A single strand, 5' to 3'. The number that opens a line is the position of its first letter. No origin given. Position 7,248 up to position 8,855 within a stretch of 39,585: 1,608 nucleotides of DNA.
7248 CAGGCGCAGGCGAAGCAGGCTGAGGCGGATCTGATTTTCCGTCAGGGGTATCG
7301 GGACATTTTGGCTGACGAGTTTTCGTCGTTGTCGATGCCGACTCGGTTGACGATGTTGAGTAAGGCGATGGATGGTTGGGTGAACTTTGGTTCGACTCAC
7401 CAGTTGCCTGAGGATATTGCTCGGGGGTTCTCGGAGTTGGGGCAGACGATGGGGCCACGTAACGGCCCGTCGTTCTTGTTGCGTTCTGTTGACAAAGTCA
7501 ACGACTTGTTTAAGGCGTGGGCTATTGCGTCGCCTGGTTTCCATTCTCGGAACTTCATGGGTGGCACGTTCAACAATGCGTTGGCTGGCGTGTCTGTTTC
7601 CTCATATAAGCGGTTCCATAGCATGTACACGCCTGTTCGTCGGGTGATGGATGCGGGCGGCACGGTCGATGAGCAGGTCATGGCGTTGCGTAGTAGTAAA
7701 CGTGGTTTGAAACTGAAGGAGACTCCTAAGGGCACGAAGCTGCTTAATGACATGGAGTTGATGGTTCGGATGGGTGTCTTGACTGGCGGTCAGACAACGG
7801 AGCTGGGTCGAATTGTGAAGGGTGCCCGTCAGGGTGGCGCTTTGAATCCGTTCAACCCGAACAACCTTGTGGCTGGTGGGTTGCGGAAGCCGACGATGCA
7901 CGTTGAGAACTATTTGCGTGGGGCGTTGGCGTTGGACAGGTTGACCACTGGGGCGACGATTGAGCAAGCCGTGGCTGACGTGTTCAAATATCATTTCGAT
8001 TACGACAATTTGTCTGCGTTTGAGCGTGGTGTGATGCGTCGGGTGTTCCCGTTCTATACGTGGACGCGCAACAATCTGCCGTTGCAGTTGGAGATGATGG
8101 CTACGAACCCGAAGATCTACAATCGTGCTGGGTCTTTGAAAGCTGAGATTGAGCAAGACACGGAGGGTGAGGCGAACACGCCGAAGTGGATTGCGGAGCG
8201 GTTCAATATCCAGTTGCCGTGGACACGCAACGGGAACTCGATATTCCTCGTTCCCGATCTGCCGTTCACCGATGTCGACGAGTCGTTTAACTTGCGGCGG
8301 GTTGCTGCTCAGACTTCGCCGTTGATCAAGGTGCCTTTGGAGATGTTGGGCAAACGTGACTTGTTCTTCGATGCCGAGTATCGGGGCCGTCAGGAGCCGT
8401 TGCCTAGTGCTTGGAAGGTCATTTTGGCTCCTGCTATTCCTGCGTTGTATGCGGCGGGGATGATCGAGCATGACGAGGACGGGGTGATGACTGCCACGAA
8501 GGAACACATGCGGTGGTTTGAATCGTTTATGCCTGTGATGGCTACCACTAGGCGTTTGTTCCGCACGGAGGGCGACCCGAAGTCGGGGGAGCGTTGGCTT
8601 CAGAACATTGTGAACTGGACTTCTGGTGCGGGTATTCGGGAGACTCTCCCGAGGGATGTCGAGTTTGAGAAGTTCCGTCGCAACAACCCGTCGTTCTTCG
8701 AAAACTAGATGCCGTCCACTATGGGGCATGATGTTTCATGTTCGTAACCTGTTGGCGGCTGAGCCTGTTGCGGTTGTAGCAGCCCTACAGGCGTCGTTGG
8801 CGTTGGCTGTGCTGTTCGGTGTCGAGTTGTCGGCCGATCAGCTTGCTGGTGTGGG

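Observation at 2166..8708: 2180-aa giant ORF at the ejection-protein position with polyvalent-protein-like islands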

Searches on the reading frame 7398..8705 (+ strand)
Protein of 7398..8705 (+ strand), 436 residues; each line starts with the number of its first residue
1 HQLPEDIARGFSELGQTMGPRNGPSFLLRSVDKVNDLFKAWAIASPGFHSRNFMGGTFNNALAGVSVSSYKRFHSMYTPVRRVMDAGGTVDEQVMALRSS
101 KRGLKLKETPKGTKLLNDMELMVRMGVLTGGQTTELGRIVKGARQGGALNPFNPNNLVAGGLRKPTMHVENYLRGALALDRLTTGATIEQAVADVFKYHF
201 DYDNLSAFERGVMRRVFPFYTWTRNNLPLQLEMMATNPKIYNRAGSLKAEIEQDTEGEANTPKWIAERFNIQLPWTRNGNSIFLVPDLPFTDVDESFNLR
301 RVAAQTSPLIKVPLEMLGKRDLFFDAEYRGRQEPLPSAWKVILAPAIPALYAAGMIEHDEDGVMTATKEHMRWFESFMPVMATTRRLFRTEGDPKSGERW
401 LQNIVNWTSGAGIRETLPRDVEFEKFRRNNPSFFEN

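Call 26: search_solved_structures(query=A3, max_evalue=10, show_alignments=2)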
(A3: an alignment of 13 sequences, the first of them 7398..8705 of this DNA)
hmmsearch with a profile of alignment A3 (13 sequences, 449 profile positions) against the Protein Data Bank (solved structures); distinct sequences matched with E-value up to 10: 13.
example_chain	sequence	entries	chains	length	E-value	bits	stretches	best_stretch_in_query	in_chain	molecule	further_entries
8bz2_A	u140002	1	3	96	0.2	13.7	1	338-431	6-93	S-layer homology domain-containing protein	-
7ndf_A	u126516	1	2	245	0.23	13.5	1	145-189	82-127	Lipid A ABC transporter ATP-binding protein/permease MsbA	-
6uz2_A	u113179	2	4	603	0.64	12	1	145-189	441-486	Lipid A export ATP-binding/permease protein MsbA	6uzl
9fuz_B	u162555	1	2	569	0.66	12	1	145-189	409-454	ATP-dependent lipid A-core flippase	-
6bpl_A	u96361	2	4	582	0.68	12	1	145-189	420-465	Lipid A export ATP-binding/permease protein MsbA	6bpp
3b5w_A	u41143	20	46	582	0.68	12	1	145-189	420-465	Lipid A export ATP-binding/permease protein msbA | ATP-dependent lipid A-core flippase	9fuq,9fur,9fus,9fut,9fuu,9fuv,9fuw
8dmm_A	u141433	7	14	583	0.68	11.9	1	145-189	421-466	ATP-binding transport protein MsbA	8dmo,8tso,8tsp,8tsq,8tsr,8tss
5ttp_A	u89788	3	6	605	0.68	11.9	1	145-189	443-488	Lipid A export ATP-binding/permease protein MsbA | ATP-dependent lipid A-core flippase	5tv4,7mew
7bqs_A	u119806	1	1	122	0.68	11.9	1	111-201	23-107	Nomur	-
7ph2_A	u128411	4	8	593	0.69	11.9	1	145-189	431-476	ATP-dependent lipid A-core flippase | ATP-binding transport protein multicopy suppressor of htrB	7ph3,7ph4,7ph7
7bcw_A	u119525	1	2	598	0.7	11.9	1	145-189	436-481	ATP-dependent lipid A-core flippase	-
7sel_A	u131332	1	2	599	0.7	11.9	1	145-189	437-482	ATP-dependent lipid A-core flippase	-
8ouw_6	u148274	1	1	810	1.3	11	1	139-193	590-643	DNA replication licensing factor mcm-6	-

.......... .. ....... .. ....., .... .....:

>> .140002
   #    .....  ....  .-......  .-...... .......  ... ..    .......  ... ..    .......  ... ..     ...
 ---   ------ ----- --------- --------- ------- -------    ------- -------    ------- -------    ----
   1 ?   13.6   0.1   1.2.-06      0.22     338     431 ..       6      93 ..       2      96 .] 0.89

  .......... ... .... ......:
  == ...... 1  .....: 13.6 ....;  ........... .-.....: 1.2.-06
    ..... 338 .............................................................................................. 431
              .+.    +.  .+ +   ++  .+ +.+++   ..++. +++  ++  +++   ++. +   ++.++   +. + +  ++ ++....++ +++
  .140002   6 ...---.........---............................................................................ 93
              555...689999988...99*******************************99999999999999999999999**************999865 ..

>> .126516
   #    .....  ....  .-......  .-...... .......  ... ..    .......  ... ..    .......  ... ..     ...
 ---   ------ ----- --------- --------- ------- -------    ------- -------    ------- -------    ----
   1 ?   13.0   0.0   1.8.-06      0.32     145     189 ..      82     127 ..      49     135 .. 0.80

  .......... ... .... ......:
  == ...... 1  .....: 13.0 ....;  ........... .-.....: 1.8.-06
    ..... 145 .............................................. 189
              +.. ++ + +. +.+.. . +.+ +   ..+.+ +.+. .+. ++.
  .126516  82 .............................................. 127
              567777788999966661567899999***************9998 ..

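Call 27: search_protein_families(library=pfam, alignment_id=A3, max_evalue=10)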
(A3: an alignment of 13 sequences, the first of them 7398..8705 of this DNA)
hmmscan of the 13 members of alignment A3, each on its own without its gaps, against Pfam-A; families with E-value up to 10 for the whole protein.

A. member 1, window:7398-8705:+ (436 aa): 0 families

B. families by the number of members that match (of 13 scanned): 4 families
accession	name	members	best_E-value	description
PF07817.19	GLE1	1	0.053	GLE1-like protein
PF00675.25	Peptidase_M16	1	0.056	Insulinase (Peptidase family M16)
PF21656.2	DUF6859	1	0.17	Domain of unknown function (DUF6859)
PF25191.1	DUF7832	1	0.91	Domain of unknown function (DUF7832)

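Call 45: search_protein_representatives(alignment_id=A3)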
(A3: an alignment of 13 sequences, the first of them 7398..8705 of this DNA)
Query: 13 sequences, 449 profile positions. Proteins with E-value up to 0.001 (for the whole library): 16276; up to 1e-10: 12010; up to 1e-30: 6702. The best 150 are listed.
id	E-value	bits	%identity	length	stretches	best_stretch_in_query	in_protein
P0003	5.0e-184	628.8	-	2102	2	2-444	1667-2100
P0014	1.4e-177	607.5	-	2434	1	2-445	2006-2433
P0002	6.6e-176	602.0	-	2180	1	2-446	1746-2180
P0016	2.2e-167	573.9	-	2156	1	2-445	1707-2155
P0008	6.9e-166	569.0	-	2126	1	2-444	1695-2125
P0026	1.8e-157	541.3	-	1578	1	6-447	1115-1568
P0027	2.8e-157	540.7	-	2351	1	6-447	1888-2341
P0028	6.8e-152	522.9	-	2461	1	5-447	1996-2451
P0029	2.3e-150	517.8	-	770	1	4-447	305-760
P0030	3.0e-148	510.9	-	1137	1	3-446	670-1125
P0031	8.8e-143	492.9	-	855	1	2-445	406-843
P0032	5.9e-136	470.4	-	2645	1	5-447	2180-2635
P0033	9.2e-120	417.0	-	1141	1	2-441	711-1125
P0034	3.8e-119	415.0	-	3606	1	5-445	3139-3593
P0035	2.8e-116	405.5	-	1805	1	3-444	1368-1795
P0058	1.4e-101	357.0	-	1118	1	3-438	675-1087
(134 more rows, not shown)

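Call 62: find_homologous_proteins(query=A3, max_evalue=1e-10)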
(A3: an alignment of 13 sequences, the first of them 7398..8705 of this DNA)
Query A3 (13 sequences) (436 aa, profile of the alignment): 11 proteins with E <= 1e-10 among 8000 candidates.
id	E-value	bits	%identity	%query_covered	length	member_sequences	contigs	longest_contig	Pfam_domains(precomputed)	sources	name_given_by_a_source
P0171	2.3e-165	569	55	99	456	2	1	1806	-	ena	-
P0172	3.3e-149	516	30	84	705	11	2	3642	-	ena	-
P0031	2.8e-142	493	48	98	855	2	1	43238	-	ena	-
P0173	8.7e-130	452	58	72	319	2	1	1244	-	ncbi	-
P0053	1.5e-102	362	34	98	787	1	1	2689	-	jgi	jgi:hypothetical protein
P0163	6.2e-90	320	30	98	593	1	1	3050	-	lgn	-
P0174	3.3e-87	311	36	86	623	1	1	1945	-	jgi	jgi:hypothetical protein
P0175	2.0e-77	279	32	64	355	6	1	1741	-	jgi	-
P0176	2.4e-77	279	30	74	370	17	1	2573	-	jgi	jgi:hypothetical protein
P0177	1.9e-69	253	32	56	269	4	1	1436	-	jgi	jgi:hypothetical protein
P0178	1.1e-48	184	40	36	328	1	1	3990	-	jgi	jgi:hypothetical protein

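Call 66: search_solved_structures(query=A4, max_evalue=10)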
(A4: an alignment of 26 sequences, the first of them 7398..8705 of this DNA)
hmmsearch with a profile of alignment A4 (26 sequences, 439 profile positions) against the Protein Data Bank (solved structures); distinct sequences matched with E-value up to 10: 2.
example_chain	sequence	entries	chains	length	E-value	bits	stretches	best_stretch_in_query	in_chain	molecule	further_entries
9k3a_A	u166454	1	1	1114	0.004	19.4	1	182-245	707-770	Tail protein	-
1jkf_A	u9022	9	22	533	1.1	11.4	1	242-301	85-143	myo-inositol-1-phosphate synthase | Inositol-3-phosphate synthase | myo-inositol-phosphate synthase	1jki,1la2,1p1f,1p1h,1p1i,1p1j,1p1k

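Call 67: search_solved_structures(query=A4, max_evalue=0.1, show_alignments=1)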
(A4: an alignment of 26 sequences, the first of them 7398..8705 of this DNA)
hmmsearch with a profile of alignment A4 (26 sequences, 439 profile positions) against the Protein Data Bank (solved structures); distinct sequences matched with E-value up to 0.1: 1.
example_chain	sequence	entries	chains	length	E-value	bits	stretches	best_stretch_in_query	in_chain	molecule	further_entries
9k3a_A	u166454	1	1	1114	0.004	19.4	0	182-245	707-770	Tail protein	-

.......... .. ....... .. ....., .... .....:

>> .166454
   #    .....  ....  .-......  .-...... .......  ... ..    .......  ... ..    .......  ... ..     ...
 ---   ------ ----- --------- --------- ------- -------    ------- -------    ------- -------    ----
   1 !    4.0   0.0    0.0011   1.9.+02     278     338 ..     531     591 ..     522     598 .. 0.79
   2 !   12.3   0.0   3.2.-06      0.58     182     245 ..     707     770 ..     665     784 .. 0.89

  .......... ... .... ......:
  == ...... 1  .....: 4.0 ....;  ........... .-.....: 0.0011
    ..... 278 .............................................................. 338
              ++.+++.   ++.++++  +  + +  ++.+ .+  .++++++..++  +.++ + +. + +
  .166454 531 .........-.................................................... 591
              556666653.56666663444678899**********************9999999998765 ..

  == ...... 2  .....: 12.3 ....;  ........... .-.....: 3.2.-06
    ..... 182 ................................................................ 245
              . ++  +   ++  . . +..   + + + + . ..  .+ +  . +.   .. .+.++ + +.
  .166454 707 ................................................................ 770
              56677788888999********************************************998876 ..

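Call 74: predict_structure(alignment_id=A4)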
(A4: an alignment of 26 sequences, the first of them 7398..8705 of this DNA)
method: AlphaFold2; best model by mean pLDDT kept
length: 436 residues; sequences in the alignment: 26
mean_pLDDT: 85.1   pTM: 0.80
mean pLDDT of the five models: 85.1, 81.1, 80.9, 80.0, 74.8
residues with pLDDT >= 90: 181; 70-90: 209; 50-70: 30; < 50: 16
segments of 3 or more residues with pLDDT < 50: 1-3, 18-22, 139-145
pLDDT, mean of each block of 10 residues (from residue 1): 54 51 68 85 86 92 95 96 91 97 97 97 88 59 56 78 86 96 95 92 82 86 88 92 91 78 79 89 86 79 88 91 86 91 91 94 93 89 88 82 88 88 89 78
secondary structure, 60 per line:
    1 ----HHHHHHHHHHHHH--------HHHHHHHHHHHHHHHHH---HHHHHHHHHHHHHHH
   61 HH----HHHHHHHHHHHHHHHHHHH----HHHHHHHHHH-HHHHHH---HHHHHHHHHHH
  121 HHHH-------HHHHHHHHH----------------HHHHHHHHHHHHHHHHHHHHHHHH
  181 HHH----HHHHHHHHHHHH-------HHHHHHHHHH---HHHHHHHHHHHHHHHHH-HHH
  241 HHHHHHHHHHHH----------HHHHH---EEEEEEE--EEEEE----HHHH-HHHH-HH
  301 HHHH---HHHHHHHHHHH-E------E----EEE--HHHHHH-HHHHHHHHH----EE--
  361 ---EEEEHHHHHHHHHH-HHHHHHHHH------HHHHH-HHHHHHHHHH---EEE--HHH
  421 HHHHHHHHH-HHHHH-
elements in order: H5-17 H26-42 H46-62 H67-85 H90-99 H101-106 H110-124 H132-140 H157-183 H188-199 H207-216 H220-236 H238-252 H263-267 E271-277 E280-284 H289-292 H294-297 H299-304 H308-318 E332-334 H337-342 H344-352 E364-367 H368-377 H379-387 H394-398 H400-409 E413-415 H418-429 H431-435

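Call 77: fold_search(model_id=the predicted structure, library=pdb)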
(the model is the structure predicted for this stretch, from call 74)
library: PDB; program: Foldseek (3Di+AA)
matches with E <= 10: 209; with E <= 0.001: 0
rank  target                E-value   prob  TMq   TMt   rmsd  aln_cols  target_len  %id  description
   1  3aq0_F                5.1e-01  0.13  0.16  0.19  23.2       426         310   15  Ligand-bound form of Arabidopsis medium/long-chain length prenyl pyrophosphate synthase (surface polar residue mutant) (released 2011-01-19)
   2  3apz_B                6.1e-01  0.08  0.12  0.16  24.2       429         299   14  Apo form of Arabidopsis medium/long-chain length prenyl pyrophosphate synthase (released 2011-01-19)
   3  8jpr_A                6.7e-01  0.06  0.14  0.11  22.9       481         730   12  Cryo-EM structure of Y553C human ClC-6 (released 2023-09-20)
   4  6ivp_D                8.4e-01  0.08  0.10  0.14  18.1       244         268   11  Crystal structure of a membrane protein P262A (released 2019-11-06)
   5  5i6r                  8.4e-01  0.04  0.11  0.11  45.9       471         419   10  Crystal Structure of srGAP2 F-BARx WT Form-1 (released 2017-08-30)
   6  7cq5_C                9.2e-01  0.06  0.12  0.09  25.8       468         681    9  Structure of the human CLCN7-OSTM1 complex with ATP (released 2020-11-11)
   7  5yck                  1.0e+00  0.03  0.10  0.10  22.9       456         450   11  Crystal structure of a MATE family protein derived from Camelina sativa at 2.3 angstrom (released 2017-09-27)
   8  8jpo_A                1.3e+00  0.04  0.13  0.10  23.2       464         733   14  Cryo-EM structure of ATP bound human ClC-6 (released 2023-09-20)
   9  6ivp_B                1.4e+00  0.06  0.11  0.14  19.6       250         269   10  Crystal structure of a membrane protein P262A (released 2019-11-06)
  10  5x87_C                1.4e+00  0.06  0.10  0.14  25.8       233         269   11  Crystal structure of a bacterial Bestrophin homolog from Klebsiella pneumoniae with a mutation L177T (released 2017-11-01)
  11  6iv1_B                1.4e+00  0.05  0.10  0.14  26.5       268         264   14  Crystal structure of a bacterial Bestrophin homolog from Klebsiella pneumoniae with a mutation I180T (released 2019-11-13)
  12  1t0q_B                1.5e+00  0.05  0.12  0.15  18.7       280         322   11  Structure of the Toluene/o-Xylene Monooxygenase Hydroxylase (released 2004-07-27)
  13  7z6m                  1.6e+00  0.08  0.10  0.16  20.1       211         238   13  Crystal structure of Zn2+-transporter BbZIP in a cadmium bound state (released 2022-08-10)
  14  7cq6_C                1.6e+00  0.03  0.12  0.09  26.6       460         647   11  Structure of the human CLCN7-OSTM1 complex (released 2020-11-11)
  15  5h36_E                1.7e+00  0.11  0.09  0.18  17.8       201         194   12  Crystal structures of the TRIC trimeric intracellular cation channel orthologue from Rhodobacter sphaeroides (released 2017-01-11)
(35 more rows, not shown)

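Call 90: search_protein_families(library=pfam, alignment_id=A5, max_evalue=0.001)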
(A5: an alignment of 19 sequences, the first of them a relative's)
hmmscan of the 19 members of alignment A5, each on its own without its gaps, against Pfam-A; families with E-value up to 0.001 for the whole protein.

A. member 1, P0027 (2351 aa): 1 family
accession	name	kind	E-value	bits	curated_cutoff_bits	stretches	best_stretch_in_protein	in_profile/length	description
PF21818.3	DUF6884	-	2.5e-09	37.8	30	1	1043-1137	13-110/135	Family of unknown function (DUF6884)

B. families by the number of members that match (of 19 scanned): 6 families
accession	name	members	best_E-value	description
PF21818.3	DUF6884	3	3.3e-14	Family of unknown function (DUF6884)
PF00293.34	NUDIX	2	1.5e-14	NUDIX domain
PF13673.13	Acetyltransf_10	2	0.00036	Acetyltransferase (GNAT) domain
PF00583.31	Acetyltransf_1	2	0.00048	Acetyltransferase (GNAT) family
PF13508.13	Acetyltransf_7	1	1.4e-05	Acetyltransferase (GNAT) domain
PF06103.16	DUF948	1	0.00063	Bacterial protein of unknown function (DUF948)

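Call 91: search_protein_families(library=phrogs, proteins=[P0033, P0058], max_evalue=0.01)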
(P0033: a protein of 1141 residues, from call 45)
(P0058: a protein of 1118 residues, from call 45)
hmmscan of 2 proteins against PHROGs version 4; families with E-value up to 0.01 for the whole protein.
P0033 (1141 aa): 1 family
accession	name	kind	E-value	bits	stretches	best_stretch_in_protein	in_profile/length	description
phrog_19395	-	tail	1e-08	34.6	1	884-945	722-783/1126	tail fiber protein; host specificity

P0058 (1118 aa): 2 families
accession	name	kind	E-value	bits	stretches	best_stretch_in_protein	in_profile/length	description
phrog_19395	-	tail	5.1e-07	29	1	850-913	721-784/1126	tail fiber protein; host specificity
phrog_36598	-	unknown function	2.7e-05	22.6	1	101-178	164-240/1803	-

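Call 100: fold_search(model_id=the predicted structure, library=viral)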
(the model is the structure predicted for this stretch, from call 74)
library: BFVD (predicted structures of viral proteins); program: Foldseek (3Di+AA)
matches with E <= 10: 334; with E <= 0.001: 32
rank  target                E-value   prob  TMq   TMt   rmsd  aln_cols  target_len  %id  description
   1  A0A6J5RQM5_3          1.8e-17  1.00  0.75  0.34   6.8       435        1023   22  Large polyvalent protein associated domain-containing protein [uncultured Caudovirales phage]
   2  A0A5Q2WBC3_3          2.1e-16  1.00  0.76  0.33   3.3       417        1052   22  (no name in the UniProt tables at hand)
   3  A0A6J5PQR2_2          4.6e-15  1.00  0.68  0.35  10.0       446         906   24  Large polyvalent protein associated domain-containing protein [uncultured Caudovirales phage]
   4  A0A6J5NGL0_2          2.3e-13  1.00  0.68  0.37   9.2       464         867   21  Large polyvalent protein associated domain-containing protein [uncultured Caudovirales phage]
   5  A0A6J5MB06            7.6e-11  1.00  0.57  0.27   6.7       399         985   20  Large polyvalent protein associated domain-containing protein [uncultured Caudovirales phage]
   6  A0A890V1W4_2          3.5e-08  1.00  0.54  0.30   8.4       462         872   16  Uncharacterized protein [Microbacterium phage Shocker]
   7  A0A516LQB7            4.0e-08  1.00  0.44  0.17  13.6       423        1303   23  (no name in the UniProt tables at hand)
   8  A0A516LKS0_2          1.8e-07  1.00  0.47  0.19  15.4       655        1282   14  (no name in the UniProt tables at hand)
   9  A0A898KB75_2          2.7e-07  1.00  0.61  0.32   6.5       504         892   14  (no name in the UniProt tables at hand)
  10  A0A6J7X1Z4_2          5.3e-07  1.00  0.50  0.29  12.8       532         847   13  Large polyvalent protein associated domain-containing protein [uncultured Caudovirales phage]
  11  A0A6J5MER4            7.6e-07  1.00  0.32  0.57   8.7       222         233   24  Uncharacterized protein (Fragment) [uncultured Caudovirales phage]
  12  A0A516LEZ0            7.6e-07  1.00  0.53  0.18  18.8       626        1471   15  (no name in the UniProt tables at hand)
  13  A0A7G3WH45            1.4e-06  1.00  0.48  0.22  15.0       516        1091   14  Uncharacterized protein [Arthronema virus TR020]
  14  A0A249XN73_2          2.0e-06  1.00  0.52  0.28   8.7       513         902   17  Uncharacterized protein [Arthrobacter phage GurgleFerb]
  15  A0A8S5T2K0            4.2e-06  1.00  0.54  0.27  10.9       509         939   14  Large polyvalent protein associated domain-containing protein (Fragment) [Myoviridae sp. ct5ra14]
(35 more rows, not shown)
